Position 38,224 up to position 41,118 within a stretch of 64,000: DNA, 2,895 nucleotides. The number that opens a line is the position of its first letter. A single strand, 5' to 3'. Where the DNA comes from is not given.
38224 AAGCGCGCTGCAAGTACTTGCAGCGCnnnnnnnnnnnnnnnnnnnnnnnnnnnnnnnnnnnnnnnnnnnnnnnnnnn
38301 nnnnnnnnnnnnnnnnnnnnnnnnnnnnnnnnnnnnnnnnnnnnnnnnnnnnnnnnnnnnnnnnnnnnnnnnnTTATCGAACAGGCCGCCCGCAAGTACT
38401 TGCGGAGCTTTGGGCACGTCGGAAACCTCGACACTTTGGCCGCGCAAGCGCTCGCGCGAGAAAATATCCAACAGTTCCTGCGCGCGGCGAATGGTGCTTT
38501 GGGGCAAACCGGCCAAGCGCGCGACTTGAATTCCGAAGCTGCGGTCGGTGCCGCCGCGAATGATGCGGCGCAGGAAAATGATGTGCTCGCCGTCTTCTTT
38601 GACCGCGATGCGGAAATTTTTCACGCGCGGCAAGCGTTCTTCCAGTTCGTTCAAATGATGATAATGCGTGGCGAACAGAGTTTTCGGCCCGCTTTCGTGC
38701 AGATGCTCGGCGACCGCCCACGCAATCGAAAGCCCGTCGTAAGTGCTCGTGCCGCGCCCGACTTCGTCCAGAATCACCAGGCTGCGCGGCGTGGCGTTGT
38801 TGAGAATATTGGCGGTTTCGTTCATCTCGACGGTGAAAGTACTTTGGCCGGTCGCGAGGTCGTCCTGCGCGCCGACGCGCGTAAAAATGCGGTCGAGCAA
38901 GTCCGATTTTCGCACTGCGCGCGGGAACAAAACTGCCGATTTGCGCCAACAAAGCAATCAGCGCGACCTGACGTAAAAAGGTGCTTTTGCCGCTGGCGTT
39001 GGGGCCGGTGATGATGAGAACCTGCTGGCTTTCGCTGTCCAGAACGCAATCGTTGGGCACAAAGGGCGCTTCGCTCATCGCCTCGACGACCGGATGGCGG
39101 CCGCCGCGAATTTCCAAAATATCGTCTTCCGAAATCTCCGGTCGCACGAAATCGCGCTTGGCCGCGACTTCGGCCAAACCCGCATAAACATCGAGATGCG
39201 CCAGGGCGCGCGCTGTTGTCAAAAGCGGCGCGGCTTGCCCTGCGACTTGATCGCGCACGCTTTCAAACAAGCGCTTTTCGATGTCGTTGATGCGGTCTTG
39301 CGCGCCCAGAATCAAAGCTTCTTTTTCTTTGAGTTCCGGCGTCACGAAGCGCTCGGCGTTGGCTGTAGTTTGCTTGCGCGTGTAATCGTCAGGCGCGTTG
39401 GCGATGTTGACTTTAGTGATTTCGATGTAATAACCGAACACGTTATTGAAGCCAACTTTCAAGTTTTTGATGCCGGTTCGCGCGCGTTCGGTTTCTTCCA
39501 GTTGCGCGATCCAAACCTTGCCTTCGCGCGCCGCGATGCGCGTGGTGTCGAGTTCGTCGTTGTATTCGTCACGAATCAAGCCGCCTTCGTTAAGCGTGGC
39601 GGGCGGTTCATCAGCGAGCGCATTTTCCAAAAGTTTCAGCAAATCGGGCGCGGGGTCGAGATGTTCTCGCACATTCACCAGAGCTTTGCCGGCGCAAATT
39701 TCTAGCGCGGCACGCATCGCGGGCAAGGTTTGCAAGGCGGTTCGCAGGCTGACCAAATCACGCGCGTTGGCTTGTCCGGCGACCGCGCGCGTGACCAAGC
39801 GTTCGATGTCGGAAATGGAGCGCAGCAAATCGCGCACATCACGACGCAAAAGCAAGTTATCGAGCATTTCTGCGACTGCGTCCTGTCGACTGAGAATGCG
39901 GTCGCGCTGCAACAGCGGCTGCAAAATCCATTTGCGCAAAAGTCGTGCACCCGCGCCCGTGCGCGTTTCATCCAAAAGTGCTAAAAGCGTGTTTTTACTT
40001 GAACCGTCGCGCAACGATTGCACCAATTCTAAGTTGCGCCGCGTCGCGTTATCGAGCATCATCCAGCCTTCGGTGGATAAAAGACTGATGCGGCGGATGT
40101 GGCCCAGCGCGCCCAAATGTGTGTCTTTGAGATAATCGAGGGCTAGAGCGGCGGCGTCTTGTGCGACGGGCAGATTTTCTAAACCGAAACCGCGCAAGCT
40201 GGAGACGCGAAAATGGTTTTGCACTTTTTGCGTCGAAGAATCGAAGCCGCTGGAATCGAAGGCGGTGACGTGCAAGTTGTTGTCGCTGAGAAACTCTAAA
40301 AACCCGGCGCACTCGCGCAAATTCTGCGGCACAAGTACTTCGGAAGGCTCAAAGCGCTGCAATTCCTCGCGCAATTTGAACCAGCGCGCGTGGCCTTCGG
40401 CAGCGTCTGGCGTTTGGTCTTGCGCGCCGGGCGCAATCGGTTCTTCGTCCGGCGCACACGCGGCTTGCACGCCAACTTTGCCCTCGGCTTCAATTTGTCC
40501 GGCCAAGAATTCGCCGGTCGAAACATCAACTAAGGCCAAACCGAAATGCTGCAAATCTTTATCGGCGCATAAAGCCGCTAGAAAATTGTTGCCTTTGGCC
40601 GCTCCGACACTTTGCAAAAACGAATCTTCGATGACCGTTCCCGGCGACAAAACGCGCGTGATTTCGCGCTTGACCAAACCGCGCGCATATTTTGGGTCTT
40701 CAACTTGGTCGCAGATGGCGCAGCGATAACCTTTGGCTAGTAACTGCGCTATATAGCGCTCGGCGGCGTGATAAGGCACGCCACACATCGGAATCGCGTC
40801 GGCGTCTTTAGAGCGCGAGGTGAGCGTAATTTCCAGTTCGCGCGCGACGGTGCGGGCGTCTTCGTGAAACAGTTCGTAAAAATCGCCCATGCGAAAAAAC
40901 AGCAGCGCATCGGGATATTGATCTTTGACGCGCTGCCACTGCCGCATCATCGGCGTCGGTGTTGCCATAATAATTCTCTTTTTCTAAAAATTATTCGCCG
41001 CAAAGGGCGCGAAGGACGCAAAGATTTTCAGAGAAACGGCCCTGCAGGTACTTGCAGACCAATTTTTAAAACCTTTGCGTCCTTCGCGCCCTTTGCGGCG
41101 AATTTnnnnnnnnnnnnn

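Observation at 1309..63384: Pervasive 12-16 bp perfect palindrome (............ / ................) at roughly one copy per 1.3-1.4 kb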

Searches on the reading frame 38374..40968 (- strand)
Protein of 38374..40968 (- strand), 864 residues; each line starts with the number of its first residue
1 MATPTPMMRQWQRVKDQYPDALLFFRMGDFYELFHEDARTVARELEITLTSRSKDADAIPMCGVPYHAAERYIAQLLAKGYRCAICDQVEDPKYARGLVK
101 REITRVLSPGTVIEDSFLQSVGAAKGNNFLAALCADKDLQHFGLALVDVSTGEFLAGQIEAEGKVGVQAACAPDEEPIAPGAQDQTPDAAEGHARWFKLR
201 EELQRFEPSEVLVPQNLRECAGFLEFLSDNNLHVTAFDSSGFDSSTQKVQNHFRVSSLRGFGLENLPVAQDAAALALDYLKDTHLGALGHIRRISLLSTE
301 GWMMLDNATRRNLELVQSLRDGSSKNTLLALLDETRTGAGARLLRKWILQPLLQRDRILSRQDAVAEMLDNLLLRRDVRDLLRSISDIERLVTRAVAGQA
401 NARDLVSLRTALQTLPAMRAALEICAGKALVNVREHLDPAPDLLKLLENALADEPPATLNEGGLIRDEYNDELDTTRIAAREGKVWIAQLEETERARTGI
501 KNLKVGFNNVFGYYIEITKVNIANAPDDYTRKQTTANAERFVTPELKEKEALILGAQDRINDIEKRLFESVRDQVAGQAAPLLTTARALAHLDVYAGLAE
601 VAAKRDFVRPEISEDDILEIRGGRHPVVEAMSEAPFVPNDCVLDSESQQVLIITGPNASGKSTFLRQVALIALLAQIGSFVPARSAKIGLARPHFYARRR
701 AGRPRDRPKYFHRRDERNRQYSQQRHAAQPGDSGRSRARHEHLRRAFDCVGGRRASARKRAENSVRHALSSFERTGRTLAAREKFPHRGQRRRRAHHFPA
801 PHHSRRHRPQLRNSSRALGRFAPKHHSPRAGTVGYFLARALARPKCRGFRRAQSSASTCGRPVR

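Call 6: search_protein_families(library=ncbifam, proteins=[window:38374-40968:-])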
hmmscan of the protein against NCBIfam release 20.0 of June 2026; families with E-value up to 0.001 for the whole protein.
window:38374-40968:- (864 aa): 4 families
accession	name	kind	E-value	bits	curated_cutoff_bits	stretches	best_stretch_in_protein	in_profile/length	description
NF003810.1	PRK05399.1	equivalog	2.9e-227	757.2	480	2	198-691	152-644/793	DNA mismatch repair protein MutS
TIGR01070.1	mutS1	equivalog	8.1e-221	735.7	641.7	2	194-691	152-635/840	DNA mismatch repair protein MutS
NF052383.1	ATPase_KamC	equivalog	2.9e-29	102.3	300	1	358-691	38-350/508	lysine 5,6-aminomutase reactivase ATPase KamC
TIGR01069.2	mutS2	equivalog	5e-25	88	400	1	557-688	239-368/790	endonuclease MutS2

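Call 7: find_encoding_contigs(protein=window:38374-40968:-, flank=10000, max_places=6)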
Protein window:38374-40968:- (864 aa): no gene with exactly this product is on record in the collection.

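Call 10: find_homologous_proteins(query=window:38374-40968:-, max_evalue=1e-50)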
Query window:38374-40968:- (864 aa): 7993 proteins with E <= 1e-50 among 8000 candidates; the best 120 are listed.
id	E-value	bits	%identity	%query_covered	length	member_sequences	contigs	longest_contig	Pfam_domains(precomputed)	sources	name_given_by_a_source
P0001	0.0e+0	1938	100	100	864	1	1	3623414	PF01624.26,PF05192.24,PF05188.24,PF05190.24,PF00488.28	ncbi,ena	-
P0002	0.0e+0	1442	94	80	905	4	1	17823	PF01624.26,PF05192.24,PF05188.24,PF05190.24,PF00488.28,PF27441.1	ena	-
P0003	0.0e+0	1186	78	79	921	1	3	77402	PF01624.26,PF05192.24,PF05188.24,PF05190.24,PF00488.28,PF27441.1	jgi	jgi:DNA mismatch repair protein MutS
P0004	0.0e+0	1183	76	80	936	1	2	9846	PF01624.26,PF05192.24,PF05188.24,PF05190.24,PF00488.28,PF27441.1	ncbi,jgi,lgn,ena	-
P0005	0.0e+0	1175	75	80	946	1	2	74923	PF01624.26,PF05192.24,PF05188.24,PF05190.24,PF00488.28,PF27441.1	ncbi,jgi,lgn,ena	-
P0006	0.0e+0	1165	76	80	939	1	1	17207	PF01624.26,PF05192.24,PF05188.24,PF05190.24,PF00488.28,PF27441.1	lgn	-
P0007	0.0e+0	1156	75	80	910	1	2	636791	PF01624.26,PF05192.24,PF05188.24,PF05190.24,PF00488.28,PF27441.1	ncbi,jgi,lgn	jgi:DNA mismatch repair protein MutS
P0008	0.0e+0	1126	74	80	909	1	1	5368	PF01624.26,PF05192.24,PF05188.24,PF05190.24,PF00488.28,PF27441.1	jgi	jgi:DNA mismatch repair protein MutS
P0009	0.0e+0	1108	74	80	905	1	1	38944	PF01624.26,PF05192.24,PF05188.24,PF05190.24,PF00488.28,PF27441.1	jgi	-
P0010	0.0e+0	1104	73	80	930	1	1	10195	PF01624.26,PF05192.24,PF05188.24,PF05190.24,PF00488.28,PF27441.1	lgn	-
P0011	0.0e+0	1095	70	80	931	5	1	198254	PF01624.26,PF05192.24,PF05188.24,PF05190.24,PF00488.28,PF27441.1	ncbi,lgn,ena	ncbi:MAG TPA: DNA mismatch repair protein MutS [Abditibacteriaceae bacterium]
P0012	0.0e+0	1090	72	79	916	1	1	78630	PF01624.26,PF05192.24,PF05188.24,PF05190.24,PF00488.28,PF27441.1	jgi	jgi:DNA mismatch repair protein MutS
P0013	0.0e+0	1088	72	79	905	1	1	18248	PF01624.26,PF05192.24,PF05188.24,PF05190.24,PF00488.28,PF27441.1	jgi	jgi:DNA mismatch repair protein MutS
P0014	0.0e+0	1084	71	79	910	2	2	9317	PF01624.26,PF05192.24,PF05188.24,PF05190.24,PF00488.28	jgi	jgi:DNA mismatch repair protein MutS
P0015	0.0e+0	1082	71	80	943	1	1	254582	PF01624.26,PF05192.24,PF05188.24,PF05190.24,PF00488.28,PF27441.1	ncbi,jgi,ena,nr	ncbi:MAG: DNA mismatch repair protein MutS [Abitibacteriaceae bacterium]|nr:DNA mismatch repair prot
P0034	0.0e+0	1044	68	80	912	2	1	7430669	PF01624.26,PF05192.24,PF05188.24,PF05190.24,PF00488.28,PF27441.1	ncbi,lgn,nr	ncbi:DNA mismatch repair protein MutS [Abditibacteriota bacterium]|nr:DNA mismatch repair protein Mu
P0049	0.0e+0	1031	68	79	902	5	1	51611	PF01624.26,PF05192.24,PF05188.24,PF05190.24,PF00488.28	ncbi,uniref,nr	ncbi:DNA mismatch repair protein MutS [Abditibacterium utsteinense]|uniref:DNA mismatch repair prote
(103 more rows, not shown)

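Call 12: find_encoding_contigs(protein=P0002, flank=10000, max_places=3)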
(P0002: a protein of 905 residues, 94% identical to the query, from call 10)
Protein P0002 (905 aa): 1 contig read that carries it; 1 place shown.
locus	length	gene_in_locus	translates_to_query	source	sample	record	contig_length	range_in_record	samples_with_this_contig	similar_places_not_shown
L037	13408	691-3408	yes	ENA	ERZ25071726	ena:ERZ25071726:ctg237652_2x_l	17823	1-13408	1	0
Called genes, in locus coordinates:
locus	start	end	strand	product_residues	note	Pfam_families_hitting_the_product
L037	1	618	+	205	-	?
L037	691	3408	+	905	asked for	PF01624:MutS_I, PF05188:MutS_II, PF05192:MutS_III, PF05190:MutS_IV, PF00488:MutS_V, PF27441:MutS_C (weak)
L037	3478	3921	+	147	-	PF09346:SMI1_KNR4, PF14567:SUKH_5 (faint), PF14568:SUKH_6 (weak)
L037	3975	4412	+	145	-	PF00583:Acetyltransf_1, PF13673:Acetyltransf_10, PF13508:Acetyltransf_7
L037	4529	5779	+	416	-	-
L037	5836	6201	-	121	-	-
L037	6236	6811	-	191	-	PF09992:NAGPA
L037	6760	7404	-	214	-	-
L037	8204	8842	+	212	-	PF21001:YqiJ_N (weak)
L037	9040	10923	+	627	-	PF01145:Band_7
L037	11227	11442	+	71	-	-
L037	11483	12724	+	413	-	-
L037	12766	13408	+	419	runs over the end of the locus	-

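Call 13: find_encoding_contigs(protein=P0001, flank=10000, max_places=2)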
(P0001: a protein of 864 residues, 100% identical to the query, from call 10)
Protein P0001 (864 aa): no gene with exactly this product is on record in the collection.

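Call 16: find_encoding_contigs(protein=P0003, flank=10000, max_places=1)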
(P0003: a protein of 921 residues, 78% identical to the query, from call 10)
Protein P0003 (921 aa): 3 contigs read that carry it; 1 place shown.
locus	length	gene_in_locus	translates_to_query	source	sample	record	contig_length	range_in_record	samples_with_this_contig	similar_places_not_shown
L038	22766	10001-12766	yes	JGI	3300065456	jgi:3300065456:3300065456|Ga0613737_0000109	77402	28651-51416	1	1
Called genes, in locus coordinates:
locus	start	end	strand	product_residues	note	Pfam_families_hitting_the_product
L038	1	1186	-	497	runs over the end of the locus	PF00384:Molybdopterin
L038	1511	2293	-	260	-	PF01694:Rhomboid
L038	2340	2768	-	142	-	-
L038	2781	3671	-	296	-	PF00730:HhH-GPD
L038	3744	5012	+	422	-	PF00579:tRNA-synt_1b, PF22421:SYY_C-terminal (weak)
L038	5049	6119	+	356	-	PF02899:Phage_int_SAM_1, PF00589:Phage_integrase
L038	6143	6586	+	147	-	PF00903:Glyoxalase, PF13669:Glyoxalase_4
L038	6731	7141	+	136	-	PF00575:S1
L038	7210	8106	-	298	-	PF01678:DAP_epimerase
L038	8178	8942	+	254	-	PF00106:adh_short, PF08659:KR, PF13561:adh_short_C2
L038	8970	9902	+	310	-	PF01073:3Beta_HSD, PF01370:Epimerase, PF04321:RmlD_sub_bind (weak), PF16363:GDP_Man_Dehyd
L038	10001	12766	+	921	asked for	PF01624:MutS_I, PF05188:MutS_II, PF05192:MutS_III, PF05190:MutS_IV, PF00488:MutS_V, PF27441:MutS_C (weak)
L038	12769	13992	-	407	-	PF09992:NAGPA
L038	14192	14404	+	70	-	-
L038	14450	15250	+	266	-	PF02567:PhzC-PhzF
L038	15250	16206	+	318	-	PF03747:ADP_ribosyl_GH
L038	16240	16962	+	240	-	PF01987:AIM24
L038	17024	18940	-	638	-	PF03717:PBP_dimer, PF00905:Transpeptidase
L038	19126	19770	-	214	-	-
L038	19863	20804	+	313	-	PF01408:GFO_IDH_MocA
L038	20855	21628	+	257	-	PF00596:Aldolase_II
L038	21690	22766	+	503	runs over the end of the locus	PF02074:Peptidase_M32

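Call 17: find_encoding_contigs(protein=P0007, flank=10000, max_places=1)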
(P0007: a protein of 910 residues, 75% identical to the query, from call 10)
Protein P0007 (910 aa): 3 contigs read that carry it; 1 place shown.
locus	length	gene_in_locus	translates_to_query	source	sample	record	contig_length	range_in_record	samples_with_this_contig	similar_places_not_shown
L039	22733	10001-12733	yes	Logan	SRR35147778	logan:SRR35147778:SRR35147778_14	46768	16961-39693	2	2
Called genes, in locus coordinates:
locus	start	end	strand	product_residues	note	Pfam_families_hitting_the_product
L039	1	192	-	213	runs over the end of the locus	-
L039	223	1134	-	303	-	PF08450:SGL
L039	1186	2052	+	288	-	PF01261:AP_endonuc_2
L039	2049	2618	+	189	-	PF12464:Mac, PF00132:Hexapep, PF14602:Hexapep_2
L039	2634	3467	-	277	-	PF02634:FdhD-NarQ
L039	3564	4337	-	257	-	PF01694:Rhomboid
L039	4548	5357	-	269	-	PF00730:HhH-GPD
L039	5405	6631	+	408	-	PF00579:tRNA-synt_1b, PF22421:SYY_C-terminal (weak)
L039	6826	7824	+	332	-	PF02899:Phage_int_SAM_1, PF00589:Phage_integrase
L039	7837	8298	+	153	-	PF00903:Glyoxalase, PF13669:Glyoxalase_4, PF22677:Ble-like_N (weak)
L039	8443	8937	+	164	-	PF00575:S1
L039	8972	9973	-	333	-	PF01678:DAP_epimerase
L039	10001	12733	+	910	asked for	PF01624:MutS_I, PF05188:MutS_II, PF05192:MutS_III, PF05190:MutS_IV, PF00488:MutS_V, PF27441:MutS_C (weak)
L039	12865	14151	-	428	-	PF09992:NAGPA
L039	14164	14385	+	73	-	PF26391:MamI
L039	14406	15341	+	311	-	PF03747:ADP_ribosyl_GH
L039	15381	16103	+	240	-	PF01987:AIM24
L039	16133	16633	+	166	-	PF09851:SHOCT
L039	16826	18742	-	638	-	PF03717:PBP_dimer, PF00905:Transpeptidase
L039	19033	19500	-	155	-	-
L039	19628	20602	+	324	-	PF01408:GFO_IDH_MocA, PF08635:ox_reductase_C, PF22725:GFO_IDH_MocA_C3, PF02894:GFO_IDH_MocA_C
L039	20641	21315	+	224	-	PF00596:Aldolase_II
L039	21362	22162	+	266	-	PF02567:PhzC-PhzF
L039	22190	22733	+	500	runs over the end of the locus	PF02074:Peptidase_M32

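Call 18: find_encoding_contigs(protein=P0049, flank=10000, max_places=1)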
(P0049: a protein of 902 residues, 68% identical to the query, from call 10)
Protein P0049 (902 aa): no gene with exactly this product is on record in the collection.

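Call 19: find_encoding_contigs(protein=P0034, flank=10000, max_places=1)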
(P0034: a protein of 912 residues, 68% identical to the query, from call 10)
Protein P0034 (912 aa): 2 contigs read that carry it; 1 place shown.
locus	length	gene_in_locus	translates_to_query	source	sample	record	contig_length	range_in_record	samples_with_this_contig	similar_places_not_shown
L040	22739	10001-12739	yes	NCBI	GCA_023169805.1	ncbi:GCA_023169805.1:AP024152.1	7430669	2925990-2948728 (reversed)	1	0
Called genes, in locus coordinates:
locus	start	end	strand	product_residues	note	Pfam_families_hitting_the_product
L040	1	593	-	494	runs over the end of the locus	PF02789:Peptidase_M17_N, PF00883:Peptidase_M17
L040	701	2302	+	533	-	PF05227:CHASE3, PF00512:HisKA, PF02518:HATPase_c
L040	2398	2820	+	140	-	PF00072:Response_reg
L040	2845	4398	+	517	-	PF00072:Response_reg, PF00512:HisKA, PF02518:HATPase_c, PF00072:Response_reg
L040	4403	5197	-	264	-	PF00005:ABC_tran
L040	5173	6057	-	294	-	PF01061:ABC2_membrane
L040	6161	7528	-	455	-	PF05193:Peptidase_M16_C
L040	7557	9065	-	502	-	PF00675:Peptidase_M16, PF05193:Peptidase_M16_C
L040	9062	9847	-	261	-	PF01694:Rhomboid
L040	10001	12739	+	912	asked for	PF01624:MutS_I, PF05188:MutS_II, PF05192:MutS_III, PF05190:MutS_IV, PF00488:MutS_V, PF27441:MutS_C (weak)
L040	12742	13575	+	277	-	PF00023:Ank (faint), PF12796:Ank_2, PF13606:Ank_3 (faint), PF13637:Ank_4 (faint), PF13857:Ank_5 (faint)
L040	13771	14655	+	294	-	PF00023:Ank (faint), PF12796:Ank_2 (weak), PF13637:Ank_4 (faint), PF13857:Ank_5 (faint), PF24521:Ank_KRIT1 (faint), PF13606:Ank_3 (faint)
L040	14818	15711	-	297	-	PF01738:DLH, PF12695:Abhydrolase_5 (weak), PF08840:BAAT_C (faint)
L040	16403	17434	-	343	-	PF00072:Response_reg, PF13487:HD_5, PF01966:HD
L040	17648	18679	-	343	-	PF00072:Response_reg, PF13487:HD_5, PF01966:HD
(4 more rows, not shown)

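Call 35: find_related_loci(query=window:38374-40968:-, collection=metagenome_contigs, flank=10000)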
Query window:38374-40968:- (864 aa) in metagenome_contigs; peptide patterns used: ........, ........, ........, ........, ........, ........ (x = any residue, [..] = any of these).
105 stretches matched a pattern; 4 encode a relative of the query (tblastn E <= 1e-3); 4 distinct loci.
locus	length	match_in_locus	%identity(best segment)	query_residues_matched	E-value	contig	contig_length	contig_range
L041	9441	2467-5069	76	1-859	0e+0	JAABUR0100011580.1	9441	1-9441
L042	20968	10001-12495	68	3-838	0e+0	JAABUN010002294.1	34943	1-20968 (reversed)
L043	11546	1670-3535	30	5-691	5e-78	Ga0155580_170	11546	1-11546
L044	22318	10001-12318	42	24-822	9e-94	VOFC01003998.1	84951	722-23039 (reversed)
